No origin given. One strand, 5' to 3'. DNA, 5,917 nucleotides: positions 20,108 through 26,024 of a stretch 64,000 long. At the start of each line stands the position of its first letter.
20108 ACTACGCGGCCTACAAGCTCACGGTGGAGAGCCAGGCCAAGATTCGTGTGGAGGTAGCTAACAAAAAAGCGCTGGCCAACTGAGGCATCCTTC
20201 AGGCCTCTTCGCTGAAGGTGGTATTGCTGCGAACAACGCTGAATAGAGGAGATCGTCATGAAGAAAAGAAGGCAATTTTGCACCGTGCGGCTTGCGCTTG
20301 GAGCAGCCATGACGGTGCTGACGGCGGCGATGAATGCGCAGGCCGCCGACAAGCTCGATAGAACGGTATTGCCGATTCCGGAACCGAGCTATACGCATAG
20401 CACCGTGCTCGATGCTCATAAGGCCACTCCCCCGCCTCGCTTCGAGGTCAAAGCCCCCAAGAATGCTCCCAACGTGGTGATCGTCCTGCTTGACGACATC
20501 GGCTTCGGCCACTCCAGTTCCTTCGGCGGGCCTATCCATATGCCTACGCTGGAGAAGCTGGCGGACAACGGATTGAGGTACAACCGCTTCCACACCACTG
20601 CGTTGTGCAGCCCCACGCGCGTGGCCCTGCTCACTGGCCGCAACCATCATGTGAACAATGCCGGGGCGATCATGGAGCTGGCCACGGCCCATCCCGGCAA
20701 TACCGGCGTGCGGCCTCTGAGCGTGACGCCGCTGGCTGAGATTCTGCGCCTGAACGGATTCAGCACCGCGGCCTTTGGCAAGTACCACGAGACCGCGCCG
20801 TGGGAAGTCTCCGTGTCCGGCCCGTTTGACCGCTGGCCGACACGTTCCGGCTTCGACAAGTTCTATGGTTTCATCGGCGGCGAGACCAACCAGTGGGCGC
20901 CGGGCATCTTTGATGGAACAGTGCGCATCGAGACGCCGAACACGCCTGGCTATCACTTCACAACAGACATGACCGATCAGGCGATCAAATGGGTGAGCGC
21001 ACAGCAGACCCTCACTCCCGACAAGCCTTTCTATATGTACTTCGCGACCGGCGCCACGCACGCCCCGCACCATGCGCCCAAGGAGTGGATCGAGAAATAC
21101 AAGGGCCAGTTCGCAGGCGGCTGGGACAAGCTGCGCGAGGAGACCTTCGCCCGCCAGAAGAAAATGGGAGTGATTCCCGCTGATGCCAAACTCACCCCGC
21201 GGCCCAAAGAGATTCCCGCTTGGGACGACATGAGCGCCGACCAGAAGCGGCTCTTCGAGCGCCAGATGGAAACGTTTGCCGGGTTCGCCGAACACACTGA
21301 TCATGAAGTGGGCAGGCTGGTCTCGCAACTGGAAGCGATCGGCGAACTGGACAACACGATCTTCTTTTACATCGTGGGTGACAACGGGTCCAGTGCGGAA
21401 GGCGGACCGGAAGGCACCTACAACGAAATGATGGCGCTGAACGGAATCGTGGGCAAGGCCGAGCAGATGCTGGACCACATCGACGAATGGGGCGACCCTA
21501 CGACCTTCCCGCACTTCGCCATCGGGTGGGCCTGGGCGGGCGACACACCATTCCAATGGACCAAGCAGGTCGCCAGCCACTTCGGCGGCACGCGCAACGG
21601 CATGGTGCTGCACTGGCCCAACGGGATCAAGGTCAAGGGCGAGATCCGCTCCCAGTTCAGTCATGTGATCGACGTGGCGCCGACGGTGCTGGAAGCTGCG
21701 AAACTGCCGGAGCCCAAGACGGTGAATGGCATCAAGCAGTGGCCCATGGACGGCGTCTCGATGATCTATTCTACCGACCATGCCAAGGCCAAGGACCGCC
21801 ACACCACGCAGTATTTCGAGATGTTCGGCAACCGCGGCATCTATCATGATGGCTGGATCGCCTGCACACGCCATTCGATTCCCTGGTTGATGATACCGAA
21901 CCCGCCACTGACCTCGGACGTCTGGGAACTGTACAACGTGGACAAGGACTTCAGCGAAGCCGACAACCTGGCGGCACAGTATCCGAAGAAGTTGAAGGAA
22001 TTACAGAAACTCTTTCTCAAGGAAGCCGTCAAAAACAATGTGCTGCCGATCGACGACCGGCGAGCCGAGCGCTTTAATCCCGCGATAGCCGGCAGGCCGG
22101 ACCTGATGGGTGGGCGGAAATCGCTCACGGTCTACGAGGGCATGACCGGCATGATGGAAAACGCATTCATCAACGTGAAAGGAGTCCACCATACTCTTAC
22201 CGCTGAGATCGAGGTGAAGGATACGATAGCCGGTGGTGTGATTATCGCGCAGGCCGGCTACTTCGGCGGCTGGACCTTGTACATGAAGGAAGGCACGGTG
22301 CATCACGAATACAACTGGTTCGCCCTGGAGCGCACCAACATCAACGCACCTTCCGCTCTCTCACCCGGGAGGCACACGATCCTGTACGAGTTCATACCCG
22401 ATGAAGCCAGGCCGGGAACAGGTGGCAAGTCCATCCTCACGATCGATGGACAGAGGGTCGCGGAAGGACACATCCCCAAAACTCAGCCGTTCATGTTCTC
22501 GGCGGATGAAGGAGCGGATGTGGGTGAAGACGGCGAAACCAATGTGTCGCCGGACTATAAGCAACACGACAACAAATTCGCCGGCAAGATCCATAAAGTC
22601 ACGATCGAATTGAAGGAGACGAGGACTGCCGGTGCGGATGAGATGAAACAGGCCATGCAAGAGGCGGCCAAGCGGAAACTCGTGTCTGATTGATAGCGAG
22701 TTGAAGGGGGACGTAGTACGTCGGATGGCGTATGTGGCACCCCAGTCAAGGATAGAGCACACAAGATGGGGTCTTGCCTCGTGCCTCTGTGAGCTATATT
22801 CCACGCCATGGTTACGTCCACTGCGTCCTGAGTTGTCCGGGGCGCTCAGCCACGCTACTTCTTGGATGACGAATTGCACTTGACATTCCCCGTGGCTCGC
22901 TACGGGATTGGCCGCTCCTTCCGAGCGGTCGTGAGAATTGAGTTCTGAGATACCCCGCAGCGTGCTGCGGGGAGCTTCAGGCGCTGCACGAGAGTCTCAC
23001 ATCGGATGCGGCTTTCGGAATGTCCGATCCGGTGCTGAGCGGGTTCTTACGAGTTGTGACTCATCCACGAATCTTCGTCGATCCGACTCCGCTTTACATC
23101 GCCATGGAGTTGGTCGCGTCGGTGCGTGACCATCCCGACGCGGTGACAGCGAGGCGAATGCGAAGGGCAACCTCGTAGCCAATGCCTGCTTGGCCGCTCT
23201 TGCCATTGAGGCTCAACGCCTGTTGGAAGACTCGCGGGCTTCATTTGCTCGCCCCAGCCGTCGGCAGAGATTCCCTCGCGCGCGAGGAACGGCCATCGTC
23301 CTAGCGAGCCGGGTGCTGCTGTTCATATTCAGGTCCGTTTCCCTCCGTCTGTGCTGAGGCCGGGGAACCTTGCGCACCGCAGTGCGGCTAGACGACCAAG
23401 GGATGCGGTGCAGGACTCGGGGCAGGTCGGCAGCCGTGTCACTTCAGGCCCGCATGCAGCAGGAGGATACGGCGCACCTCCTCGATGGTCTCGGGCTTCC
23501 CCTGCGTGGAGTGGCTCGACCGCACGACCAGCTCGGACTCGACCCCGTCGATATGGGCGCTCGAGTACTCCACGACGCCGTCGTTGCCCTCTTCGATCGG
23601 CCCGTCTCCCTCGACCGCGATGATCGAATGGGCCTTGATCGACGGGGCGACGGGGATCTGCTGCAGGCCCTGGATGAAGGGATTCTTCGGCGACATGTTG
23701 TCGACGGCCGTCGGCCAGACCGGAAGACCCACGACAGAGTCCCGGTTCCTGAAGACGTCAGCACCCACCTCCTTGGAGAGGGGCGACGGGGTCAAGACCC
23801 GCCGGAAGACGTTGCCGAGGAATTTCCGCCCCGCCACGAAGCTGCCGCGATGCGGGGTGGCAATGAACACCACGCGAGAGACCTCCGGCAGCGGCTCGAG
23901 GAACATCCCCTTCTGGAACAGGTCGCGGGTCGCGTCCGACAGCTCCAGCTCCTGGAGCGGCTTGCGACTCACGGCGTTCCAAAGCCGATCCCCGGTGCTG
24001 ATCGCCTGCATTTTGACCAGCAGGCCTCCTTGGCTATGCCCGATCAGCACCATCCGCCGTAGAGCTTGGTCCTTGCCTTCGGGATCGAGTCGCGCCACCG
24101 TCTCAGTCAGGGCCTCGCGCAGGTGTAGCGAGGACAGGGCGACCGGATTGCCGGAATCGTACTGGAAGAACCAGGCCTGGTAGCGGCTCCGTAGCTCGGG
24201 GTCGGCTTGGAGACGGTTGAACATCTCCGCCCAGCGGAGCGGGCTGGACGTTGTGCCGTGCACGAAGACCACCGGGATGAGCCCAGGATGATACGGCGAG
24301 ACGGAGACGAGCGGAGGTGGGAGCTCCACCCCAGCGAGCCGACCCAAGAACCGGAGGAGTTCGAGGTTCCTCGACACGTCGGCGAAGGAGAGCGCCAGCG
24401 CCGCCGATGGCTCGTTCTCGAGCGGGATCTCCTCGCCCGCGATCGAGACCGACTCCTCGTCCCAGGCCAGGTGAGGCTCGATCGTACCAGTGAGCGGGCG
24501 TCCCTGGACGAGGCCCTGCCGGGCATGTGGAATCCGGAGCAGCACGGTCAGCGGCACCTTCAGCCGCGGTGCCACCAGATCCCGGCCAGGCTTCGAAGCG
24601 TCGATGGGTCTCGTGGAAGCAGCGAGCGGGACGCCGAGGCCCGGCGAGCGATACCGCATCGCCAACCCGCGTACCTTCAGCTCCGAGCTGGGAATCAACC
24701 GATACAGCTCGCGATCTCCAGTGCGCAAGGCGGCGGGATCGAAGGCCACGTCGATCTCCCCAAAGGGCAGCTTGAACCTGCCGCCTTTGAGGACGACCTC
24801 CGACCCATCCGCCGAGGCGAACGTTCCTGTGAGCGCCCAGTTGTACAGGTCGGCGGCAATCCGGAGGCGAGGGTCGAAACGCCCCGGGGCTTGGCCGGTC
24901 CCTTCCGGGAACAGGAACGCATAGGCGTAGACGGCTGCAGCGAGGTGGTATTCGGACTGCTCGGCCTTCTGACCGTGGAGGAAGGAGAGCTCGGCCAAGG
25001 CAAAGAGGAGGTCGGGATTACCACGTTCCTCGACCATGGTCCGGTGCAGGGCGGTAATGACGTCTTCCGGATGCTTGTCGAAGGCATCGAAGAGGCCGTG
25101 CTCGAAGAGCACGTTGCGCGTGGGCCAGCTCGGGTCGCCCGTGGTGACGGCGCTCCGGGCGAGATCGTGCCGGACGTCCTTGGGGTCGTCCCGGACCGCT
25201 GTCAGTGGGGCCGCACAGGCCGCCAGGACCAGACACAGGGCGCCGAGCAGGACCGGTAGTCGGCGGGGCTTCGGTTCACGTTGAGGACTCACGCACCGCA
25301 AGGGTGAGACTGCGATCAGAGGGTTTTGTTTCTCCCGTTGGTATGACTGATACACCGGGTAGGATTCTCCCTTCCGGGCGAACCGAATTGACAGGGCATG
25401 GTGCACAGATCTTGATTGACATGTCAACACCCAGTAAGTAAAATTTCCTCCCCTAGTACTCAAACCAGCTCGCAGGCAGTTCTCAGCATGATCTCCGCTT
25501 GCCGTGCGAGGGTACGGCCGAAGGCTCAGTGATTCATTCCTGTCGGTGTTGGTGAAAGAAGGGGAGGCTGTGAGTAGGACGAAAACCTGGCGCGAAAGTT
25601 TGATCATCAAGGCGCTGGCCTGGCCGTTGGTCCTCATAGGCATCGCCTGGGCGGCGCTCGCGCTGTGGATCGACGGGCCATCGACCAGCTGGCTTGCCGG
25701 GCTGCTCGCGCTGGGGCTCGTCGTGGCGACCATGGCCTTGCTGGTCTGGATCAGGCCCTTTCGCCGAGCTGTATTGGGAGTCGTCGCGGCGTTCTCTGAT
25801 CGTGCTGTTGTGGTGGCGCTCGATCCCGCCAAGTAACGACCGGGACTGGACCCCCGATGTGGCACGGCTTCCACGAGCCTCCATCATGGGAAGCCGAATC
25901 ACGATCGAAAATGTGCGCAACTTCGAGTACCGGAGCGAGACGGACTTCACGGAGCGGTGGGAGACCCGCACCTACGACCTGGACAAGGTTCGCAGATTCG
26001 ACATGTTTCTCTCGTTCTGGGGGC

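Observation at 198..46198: Candidate periplasmic lipid-handling/remodelling island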

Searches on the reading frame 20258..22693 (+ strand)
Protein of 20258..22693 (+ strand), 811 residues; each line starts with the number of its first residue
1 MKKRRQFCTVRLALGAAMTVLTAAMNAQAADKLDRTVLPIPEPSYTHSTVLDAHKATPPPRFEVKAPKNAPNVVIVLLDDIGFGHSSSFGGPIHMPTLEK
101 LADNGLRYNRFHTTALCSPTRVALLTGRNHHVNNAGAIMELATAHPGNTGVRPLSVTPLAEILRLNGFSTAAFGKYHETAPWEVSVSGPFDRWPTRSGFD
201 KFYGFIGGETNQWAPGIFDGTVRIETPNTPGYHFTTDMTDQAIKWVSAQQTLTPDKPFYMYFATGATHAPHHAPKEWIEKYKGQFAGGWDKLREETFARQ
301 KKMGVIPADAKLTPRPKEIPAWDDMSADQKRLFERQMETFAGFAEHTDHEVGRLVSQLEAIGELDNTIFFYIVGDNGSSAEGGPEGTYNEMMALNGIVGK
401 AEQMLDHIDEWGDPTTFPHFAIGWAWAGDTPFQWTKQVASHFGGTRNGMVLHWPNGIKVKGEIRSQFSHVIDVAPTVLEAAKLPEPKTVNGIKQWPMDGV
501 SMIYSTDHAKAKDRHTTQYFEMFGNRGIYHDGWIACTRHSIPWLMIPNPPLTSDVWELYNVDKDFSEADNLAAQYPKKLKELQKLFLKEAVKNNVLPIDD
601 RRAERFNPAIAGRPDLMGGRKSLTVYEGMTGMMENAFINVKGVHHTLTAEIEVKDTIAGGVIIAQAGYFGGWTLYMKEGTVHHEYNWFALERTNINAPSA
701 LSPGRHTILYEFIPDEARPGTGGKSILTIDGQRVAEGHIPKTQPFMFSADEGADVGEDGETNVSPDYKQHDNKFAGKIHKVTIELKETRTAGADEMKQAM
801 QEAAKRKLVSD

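Call 5: search_protein_families(library=pfam, proteins=[window:20258-22693:+], max_evalue=0.01)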
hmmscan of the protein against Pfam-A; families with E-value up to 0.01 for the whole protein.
window:20258-22693:+ (811 aa): 2 families
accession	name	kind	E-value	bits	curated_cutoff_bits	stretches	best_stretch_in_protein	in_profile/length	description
PF00884.28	Sulfatase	-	5.2e-61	207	25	1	71-481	1-299/301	Sulfatase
PF16347.10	SGSH_C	-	6.1e-08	33.4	29.3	1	446-584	17-142/154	N-sulphoglucosamine sulphohydrolase, C-terminal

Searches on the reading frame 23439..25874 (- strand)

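Call 5: search_protein_families(library=pfam, proteins=[window:23439-25874:-], max_evalue=0.01)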
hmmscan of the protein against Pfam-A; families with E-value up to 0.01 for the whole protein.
window:23439-25874:- (811 aa): 1 family
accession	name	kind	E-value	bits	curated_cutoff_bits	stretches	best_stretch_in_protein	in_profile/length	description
PF12697.13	Abhydrolase_6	-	3.9e-07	31.4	26.3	1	535-757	1-176/217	Alpha/beta hydrolase family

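Call 39: search_protein_families(library=ncbifam, proteins=[window:23439-25874:-], max_evalue=0.01)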
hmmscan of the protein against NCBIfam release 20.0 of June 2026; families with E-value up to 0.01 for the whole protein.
window:23439-25874:- (811 aa): 0 families

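Call 79: search_protein_families(library=pfam, proteins=[window:23439-25421:-], max_evalue=0.01)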
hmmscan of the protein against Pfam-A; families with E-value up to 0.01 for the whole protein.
window:23439-25421:- (660 aa): 2 families
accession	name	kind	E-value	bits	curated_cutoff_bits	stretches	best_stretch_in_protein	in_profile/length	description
PF12697.13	Abhydrolase_6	-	2.6e-07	32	26.3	1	384-606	1-176/217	Alpha/beta hydrolase family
PF07819.20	PGAP1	-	0.0098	16.1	24.3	0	382-471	5-107/233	PGAP1-like alpha/beta domain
